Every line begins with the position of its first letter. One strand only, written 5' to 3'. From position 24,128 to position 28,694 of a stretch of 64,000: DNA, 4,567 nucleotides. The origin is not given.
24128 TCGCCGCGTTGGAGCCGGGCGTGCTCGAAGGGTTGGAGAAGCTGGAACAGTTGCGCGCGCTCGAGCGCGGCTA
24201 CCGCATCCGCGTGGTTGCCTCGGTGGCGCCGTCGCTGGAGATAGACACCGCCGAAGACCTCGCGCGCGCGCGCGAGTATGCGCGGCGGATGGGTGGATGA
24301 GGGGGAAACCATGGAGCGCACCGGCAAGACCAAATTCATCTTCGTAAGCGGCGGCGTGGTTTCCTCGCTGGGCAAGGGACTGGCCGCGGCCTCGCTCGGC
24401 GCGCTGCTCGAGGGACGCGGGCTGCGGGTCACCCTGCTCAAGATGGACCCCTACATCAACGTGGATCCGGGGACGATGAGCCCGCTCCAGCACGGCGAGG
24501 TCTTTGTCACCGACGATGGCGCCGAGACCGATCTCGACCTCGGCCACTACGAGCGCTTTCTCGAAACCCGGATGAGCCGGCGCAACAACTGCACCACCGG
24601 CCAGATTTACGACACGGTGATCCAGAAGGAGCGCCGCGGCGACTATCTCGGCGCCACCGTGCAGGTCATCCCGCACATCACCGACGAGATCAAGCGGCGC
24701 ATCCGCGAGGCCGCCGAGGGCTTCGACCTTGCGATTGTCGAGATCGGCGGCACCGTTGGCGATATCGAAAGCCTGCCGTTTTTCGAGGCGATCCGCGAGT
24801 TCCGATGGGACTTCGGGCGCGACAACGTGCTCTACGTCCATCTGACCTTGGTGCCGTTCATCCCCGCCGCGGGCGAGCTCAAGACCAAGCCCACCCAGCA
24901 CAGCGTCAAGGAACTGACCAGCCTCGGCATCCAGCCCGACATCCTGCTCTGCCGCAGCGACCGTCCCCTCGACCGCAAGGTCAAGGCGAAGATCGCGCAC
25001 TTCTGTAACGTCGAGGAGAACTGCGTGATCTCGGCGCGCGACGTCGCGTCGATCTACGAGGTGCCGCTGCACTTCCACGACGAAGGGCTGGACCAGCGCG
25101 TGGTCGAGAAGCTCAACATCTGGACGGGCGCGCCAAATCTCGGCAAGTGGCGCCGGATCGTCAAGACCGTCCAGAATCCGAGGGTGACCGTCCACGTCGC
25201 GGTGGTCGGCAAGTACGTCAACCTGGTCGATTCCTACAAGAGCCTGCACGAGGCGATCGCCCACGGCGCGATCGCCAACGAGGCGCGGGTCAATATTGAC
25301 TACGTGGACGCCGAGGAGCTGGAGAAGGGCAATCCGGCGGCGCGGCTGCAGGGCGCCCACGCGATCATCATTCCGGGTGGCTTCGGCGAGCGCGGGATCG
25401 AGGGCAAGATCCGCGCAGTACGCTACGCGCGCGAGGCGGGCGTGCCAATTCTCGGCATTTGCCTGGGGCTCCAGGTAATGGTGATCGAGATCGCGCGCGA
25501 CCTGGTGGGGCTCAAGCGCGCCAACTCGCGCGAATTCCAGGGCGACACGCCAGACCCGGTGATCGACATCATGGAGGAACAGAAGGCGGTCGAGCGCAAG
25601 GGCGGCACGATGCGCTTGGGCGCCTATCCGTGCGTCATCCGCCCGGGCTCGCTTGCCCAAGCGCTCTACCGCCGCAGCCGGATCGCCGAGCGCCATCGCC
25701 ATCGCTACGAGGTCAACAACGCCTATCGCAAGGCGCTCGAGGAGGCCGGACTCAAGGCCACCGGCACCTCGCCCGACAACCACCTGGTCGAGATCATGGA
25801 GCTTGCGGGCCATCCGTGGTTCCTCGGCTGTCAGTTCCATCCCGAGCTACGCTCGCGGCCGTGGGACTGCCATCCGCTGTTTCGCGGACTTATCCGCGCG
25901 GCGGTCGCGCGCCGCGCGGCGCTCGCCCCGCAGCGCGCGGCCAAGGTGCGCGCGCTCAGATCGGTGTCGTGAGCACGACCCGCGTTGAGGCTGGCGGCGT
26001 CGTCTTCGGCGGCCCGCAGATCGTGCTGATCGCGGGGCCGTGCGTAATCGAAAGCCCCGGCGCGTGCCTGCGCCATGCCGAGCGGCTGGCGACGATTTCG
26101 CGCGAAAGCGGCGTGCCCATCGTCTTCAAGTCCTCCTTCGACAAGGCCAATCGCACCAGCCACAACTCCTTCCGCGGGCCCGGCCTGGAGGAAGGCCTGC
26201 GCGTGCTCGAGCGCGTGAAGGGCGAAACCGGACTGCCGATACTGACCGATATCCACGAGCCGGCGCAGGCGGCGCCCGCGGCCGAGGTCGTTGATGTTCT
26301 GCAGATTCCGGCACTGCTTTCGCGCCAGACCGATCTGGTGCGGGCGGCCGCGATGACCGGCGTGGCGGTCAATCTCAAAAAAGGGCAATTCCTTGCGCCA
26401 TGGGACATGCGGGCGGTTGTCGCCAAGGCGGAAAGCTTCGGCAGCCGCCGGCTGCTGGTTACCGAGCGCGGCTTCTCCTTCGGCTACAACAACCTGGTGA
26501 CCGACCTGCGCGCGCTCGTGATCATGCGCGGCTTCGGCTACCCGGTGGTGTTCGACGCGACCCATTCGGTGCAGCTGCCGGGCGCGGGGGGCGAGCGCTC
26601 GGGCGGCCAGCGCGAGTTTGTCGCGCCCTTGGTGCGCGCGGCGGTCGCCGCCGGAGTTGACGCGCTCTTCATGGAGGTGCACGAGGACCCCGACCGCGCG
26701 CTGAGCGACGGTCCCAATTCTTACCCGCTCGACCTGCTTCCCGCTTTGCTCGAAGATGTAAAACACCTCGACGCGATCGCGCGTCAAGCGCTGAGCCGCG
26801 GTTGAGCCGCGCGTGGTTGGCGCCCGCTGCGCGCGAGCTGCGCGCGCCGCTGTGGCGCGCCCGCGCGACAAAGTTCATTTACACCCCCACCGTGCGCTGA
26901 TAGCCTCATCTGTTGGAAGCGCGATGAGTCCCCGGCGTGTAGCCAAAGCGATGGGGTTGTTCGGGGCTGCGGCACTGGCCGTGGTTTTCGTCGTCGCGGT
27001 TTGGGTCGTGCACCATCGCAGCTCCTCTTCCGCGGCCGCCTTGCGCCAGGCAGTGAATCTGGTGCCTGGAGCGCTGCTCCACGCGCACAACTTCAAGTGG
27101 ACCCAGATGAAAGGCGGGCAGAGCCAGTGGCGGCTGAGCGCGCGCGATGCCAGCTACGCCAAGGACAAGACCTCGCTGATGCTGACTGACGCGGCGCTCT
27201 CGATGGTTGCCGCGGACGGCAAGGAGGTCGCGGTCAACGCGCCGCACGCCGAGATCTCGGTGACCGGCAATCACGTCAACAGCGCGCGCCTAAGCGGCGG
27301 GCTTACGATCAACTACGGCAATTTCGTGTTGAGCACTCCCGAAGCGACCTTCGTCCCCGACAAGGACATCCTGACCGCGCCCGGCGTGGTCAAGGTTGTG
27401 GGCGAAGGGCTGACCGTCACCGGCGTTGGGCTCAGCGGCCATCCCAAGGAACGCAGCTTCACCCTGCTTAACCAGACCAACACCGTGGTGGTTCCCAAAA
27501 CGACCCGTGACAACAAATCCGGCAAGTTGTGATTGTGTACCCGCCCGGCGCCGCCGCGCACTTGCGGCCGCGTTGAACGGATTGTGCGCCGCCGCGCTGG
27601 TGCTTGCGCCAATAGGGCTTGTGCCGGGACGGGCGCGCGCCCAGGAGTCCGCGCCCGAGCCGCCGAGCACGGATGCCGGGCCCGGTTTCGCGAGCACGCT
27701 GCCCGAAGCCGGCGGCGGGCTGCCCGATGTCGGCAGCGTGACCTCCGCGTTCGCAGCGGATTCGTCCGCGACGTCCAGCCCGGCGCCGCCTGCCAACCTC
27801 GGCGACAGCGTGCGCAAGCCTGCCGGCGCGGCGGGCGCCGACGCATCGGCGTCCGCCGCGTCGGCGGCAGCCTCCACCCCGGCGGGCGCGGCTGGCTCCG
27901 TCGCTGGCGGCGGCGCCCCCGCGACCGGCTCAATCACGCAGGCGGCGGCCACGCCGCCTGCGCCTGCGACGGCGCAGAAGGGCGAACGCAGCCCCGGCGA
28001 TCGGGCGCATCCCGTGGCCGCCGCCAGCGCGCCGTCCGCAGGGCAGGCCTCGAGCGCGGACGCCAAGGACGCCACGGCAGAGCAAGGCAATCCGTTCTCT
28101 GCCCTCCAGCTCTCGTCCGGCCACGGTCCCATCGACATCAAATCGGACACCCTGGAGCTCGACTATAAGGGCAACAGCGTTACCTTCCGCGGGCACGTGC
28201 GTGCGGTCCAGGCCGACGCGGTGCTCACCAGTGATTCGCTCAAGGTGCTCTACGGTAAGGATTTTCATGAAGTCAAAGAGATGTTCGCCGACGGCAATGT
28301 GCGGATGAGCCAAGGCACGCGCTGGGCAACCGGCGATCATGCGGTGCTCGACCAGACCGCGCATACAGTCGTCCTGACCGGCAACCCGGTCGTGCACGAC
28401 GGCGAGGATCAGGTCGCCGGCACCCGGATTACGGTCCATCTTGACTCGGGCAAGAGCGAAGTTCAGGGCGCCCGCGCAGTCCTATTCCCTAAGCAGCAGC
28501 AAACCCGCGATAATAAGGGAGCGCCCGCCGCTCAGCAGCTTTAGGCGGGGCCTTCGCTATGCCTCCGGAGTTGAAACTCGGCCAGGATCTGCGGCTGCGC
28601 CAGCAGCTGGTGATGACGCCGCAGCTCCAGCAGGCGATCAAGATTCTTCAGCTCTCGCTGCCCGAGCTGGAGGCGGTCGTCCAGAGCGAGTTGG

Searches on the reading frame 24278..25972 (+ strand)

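Call 13: search_protein_families(library=pfam, proteins=[window:24278-25972:+])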
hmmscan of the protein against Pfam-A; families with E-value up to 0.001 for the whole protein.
window:24278-25972:+ (564 aa): 4 families
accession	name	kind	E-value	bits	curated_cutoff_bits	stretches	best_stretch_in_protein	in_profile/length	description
PF06418.20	CTP_synth_N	-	3.1e-127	423.9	26.1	1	19-281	1-265/265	CTP synthase N-terminus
PF00117.34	GATase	-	1.2e-41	143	22.8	1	316-540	2-189/190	Glutamine amidotransferase class-I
PF07722.19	Peptidase_C26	-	1.4e-09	38.5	20.5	1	380-523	97-219/219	Peptidase C26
PF01656.29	CbiA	-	0.00056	20.3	25.4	0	29-199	8-54/125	CobQ/CobB/MinD/ParA nucleotide binding domain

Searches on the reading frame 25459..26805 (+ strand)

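Call 53: search_protein_families(library=pfam, proteins=[window:25459-26805:+])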
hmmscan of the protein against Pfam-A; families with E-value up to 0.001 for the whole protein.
window:25459-26805:+ (448 aa): 1 family
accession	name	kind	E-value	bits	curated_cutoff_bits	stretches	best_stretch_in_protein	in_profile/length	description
PF00793.26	DAHP_synth_1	-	4.1e-68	229.7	25.5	1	184-432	13-259/270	DAHP synthetase I family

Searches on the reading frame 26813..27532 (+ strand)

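Call 14: search_protein_families(library=pfam, proteins=[window:26813-27532:+])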
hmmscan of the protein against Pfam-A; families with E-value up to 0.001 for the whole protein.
window:26813-27532:+ (239 aa): 1 family
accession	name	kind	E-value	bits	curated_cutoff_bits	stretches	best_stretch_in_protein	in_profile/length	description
PF06835.18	LptC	-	3.8e-13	49.9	21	1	55-225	1-173/175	Lipopolysaccharide-assembly, LptC-related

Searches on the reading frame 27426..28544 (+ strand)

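Call 53: search_protein_families(library=pfam, proteins=[window:27426-28544:+])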
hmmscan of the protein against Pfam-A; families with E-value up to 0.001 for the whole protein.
window:27426-28544:+ (372 aa): 1 family
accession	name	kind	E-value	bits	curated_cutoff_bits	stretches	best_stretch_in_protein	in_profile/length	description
PF03968.19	LptD_N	-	8.3e-19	68.3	20.4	1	238-342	2-112/113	LptA/(LptD N-terminal domain) LPS transport protein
